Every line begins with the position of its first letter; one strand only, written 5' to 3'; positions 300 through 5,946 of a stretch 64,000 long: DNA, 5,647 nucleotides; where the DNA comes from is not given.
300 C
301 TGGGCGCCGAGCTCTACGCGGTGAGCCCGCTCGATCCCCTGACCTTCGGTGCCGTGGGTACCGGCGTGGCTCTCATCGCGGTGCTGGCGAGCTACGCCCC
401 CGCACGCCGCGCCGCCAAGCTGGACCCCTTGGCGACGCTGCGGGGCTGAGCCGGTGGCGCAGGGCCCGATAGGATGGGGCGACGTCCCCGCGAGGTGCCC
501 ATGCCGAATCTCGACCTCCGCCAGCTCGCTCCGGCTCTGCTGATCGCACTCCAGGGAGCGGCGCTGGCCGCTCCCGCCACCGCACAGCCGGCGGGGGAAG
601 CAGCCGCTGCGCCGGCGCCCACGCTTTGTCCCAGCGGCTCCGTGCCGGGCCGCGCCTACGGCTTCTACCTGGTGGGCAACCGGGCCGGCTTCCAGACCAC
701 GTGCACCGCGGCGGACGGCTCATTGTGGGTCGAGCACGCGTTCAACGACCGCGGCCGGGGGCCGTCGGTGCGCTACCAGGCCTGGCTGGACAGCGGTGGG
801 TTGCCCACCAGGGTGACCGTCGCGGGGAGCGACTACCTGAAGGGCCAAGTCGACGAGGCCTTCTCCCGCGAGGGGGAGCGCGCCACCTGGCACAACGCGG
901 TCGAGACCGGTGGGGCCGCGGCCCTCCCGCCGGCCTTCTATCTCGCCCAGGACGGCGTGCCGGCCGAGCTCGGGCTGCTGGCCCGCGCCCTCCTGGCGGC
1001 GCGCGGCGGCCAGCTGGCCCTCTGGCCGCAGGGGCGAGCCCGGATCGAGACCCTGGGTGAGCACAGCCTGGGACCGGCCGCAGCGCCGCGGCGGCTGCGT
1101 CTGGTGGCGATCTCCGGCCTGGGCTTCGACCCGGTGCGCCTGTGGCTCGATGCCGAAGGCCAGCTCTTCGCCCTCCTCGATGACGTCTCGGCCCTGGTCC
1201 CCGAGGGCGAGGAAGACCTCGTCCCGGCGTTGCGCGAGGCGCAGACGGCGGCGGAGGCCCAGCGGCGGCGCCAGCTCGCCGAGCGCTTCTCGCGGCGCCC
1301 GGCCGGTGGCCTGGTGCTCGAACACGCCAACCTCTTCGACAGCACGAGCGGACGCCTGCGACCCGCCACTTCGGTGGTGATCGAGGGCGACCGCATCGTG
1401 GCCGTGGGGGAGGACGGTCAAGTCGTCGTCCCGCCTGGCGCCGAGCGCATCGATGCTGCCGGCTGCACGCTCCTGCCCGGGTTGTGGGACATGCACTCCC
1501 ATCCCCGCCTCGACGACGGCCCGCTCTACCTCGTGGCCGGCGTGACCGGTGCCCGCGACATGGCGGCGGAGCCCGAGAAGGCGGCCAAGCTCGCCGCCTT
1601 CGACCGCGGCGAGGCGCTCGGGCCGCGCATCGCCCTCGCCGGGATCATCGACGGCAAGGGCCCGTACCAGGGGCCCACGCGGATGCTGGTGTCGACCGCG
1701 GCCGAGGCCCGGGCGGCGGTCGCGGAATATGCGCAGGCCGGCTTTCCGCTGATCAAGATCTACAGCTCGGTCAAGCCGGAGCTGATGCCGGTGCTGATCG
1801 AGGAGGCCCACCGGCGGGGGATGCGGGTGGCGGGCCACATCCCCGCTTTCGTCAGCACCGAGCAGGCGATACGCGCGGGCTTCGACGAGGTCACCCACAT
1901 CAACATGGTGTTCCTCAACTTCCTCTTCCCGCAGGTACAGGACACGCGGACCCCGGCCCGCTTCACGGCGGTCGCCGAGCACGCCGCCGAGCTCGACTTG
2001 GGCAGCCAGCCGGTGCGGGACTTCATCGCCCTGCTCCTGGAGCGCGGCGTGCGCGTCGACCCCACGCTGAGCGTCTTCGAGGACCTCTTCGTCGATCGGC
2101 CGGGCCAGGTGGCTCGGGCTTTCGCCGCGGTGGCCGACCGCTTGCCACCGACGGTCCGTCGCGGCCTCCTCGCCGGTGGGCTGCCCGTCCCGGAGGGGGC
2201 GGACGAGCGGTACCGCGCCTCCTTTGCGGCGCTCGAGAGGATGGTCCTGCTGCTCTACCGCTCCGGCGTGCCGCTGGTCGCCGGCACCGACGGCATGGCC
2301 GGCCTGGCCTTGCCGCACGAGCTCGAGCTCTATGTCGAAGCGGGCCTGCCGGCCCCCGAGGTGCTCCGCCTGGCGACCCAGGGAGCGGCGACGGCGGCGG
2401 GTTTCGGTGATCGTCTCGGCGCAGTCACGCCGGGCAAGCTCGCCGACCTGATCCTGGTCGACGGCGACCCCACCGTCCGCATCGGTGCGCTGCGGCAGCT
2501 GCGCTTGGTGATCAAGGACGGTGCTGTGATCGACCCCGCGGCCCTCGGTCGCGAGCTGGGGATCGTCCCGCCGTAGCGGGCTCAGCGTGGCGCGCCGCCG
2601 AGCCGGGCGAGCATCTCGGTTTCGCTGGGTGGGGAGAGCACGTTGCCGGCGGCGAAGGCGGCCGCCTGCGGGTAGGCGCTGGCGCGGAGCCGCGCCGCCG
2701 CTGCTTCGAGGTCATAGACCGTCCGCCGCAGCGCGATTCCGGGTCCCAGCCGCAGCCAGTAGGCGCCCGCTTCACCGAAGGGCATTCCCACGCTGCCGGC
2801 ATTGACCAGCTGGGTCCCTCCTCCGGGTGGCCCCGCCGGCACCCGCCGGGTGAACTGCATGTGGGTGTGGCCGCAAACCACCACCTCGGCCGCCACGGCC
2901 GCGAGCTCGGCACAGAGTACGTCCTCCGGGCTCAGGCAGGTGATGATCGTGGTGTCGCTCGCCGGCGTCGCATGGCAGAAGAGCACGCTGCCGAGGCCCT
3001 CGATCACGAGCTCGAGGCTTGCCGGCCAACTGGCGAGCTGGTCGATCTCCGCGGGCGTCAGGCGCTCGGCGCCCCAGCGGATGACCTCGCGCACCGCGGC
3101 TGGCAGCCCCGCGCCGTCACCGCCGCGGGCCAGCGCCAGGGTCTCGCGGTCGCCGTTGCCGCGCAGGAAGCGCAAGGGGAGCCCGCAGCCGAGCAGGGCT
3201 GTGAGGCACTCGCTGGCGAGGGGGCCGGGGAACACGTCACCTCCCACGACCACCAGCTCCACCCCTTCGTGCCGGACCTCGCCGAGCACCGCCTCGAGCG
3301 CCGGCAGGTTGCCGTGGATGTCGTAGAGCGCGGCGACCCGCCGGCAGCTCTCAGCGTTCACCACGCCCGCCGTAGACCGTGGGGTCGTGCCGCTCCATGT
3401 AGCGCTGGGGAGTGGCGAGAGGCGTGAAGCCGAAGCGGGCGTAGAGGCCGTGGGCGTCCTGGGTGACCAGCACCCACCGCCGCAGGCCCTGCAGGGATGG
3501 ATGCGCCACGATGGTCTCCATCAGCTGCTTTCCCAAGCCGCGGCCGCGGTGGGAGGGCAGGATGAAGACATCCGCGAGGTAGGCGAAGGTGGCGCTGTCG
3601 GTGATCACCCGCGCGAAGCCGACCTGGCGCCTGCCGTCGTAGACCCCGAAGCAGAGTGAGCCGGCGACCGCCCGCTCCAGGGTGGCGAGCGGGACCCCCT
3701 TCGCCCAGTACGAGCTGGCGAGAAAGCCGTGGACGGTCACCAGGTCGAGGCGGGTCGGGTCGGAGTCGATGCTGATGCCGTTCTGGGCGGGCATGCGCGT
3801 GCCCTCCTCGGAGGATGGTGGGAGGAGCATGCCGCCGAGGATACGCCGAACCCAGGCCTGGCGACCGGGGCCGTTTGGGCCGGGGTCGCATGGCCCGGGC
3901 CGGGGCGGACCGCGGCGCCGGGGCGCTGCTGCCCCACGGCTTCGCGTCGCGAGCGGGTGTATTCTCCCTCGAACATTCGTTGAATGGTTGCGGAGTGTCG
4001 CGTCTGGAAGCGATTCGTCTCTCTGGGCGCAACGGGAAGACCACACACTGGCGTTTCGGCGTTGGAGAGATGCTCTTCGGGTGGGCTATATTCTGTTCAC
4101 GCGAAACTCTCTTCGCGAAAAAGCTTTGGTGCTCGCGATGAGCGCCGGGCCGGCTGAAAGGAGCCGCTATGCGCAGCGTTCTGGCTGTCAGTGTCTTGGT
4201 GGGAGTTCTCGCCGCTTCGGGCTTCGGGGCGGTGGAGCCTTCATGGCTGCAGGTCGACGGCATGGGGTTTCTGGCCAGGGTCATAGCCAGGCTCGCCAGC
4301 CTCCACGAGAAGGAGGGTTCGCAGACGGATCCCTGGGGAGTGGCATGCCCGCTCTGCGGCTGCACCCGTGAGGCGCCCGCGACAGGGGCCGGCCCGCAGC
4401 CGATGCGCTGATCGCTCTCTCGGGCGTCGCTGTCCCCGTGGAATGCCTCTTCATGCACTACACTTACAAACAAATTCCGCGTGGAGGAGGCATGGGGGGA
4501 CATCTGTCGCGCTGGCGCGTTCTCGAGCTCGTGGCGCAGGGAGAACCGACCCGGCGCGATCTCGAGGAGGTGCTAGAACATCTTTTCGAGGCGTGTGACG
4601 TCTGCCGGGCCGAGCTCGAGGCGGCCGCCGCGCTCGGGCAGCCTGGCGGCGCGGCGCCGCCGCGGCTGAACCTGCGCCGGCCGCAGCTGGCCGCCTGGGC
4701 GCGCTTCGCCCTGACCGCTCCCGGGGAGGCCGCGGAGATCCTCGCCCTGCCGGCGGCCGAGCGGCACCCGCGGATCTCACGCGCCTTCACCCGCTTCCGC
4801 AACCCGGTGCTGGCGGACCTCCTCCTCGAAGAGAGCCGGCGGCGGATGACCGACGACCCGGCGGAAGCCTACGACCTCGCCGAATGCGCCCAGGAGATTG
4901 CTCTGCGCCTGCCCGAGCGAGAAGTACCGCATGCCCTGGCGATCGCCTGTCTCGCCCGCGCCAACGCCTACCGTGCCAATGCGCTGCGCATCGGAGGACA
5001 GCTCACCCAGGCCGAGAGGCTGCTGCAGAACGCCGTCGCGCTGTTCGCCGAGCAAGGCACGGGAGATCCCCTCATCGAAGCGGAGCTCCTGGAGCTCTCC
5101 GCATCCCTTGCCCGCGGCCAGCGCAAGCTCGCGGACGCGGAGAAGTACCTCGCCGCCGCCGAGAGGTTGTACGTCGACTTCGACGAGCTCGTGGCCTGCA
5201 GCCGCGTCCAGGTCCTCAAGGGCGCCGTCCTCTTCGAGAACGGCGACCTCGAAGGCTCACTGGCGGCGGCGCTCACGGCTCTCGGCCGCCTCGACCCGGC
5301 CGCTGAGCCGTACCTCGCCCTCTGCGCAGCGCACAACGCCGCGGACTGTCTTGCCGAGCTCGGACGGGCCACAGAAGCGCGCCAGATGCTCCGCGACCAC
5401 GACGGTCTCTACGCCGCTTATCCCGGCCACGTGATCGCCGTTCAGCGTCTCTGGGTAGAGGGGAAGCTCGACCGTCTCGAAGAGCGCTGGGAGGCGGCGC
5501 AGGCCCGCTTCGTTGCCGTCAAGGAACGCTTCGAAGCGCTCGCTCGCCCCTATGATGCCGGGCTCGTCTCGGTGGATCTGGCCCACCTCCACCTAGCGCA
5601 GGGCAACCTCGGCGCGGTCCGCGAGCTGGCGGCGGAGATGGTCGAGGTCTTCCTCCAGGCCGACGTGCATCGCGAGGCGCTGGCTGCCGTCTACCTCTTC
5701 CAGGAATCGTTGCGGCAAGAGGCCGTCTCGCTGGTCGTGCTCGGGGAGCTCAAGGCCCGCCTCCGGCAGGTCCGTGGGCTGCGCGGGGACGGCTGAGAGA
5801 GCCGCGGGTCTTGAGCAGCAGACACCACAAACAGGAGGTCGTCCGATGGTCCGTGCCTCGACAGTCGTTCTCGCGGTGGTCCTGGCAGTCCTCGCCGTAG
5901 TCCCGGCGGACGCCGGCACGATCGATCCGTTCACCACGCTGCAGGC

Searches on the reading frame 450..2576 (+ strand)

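Call 7: search_protein_families(library=pfam, proteins=[window:450-2576:+], max_evalue=0.001)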
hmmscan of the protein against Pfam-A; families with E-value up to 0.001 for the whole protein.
window:450-2576:+ (708 aa): 2 families
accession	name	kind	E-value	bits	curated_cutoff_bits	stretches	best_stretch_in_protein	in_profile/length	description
PF01979.26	Amidohydro_1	-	1.1e-14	54.9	25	1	602-695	238-337/345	Amidohydrolase family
PF07969.17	Amidohydro_3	-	7.4e-11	42.6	29.7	1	509-694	310-471/472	Amidohydrolase family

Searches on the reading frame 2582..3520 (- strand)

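Call 7: search_protein_families(library=pfam, proteins=[window:2582-3520:-], max_evalue=0.001)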
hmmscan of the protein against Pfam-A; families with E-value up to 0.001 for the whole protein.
window:2582-3520:- (312 aa): 2 families
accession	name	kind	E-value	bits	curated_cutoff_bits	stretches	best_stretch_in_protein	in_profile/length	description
PF12850.12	Metallophos_2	-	1.6e-13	51.4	27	1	62-251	3-142/154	Calcineurin-like phosphoesterase superfamily domain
PF00149.33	Metallophos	-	5.6e-07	30.6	21.5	1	66-221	7-190/191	Calcineurin-like phosphoesterase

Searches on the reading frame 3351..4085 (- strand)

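Call 7: search_protein_families(library=pfam, proteins=[window:3351-4085:-], max_evalue=0.001)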
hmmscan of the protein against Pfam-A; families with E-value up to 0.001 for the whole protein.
window:3351-4085:- (244 aa): 4 families
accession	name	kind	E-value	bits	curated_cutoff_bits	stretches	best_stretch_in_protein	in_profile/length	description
PF13508.13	Acetyltransf_7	-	5e-15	56.1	27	1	143-221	3-83/84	Acetyltransferase (GNAT) domain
PF00583.31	Acetyltransf_1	-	2.1e-13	51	20.7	1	142-220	32-116/116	Acetyltransferase (GNAT) family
PF13673.13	Acetyltransf_10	-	2.2e-10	41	23.6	1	142-227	30-113/128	Acetyltransferase (GNAT) domain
PF08445.16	FR47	-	0.00019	21.8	22.1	1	147-223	3-80/86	FR47-like protein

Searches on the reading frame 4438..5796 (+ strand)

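Call 7: search_protein_families(library=pfam, proteins=[window:4438-5796:+], max_evalue=0.001)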
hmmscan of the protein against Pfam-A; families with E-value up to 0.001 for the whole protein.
window:4438-5796:+ (452 aa): 1 family
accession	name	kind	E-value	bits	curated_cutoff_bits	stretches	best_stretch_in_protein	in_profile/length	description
PF13424.12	TPR_12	-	3.9e-06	27.4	30.1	0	257-320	5-70/77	Tetratricopeptide repeat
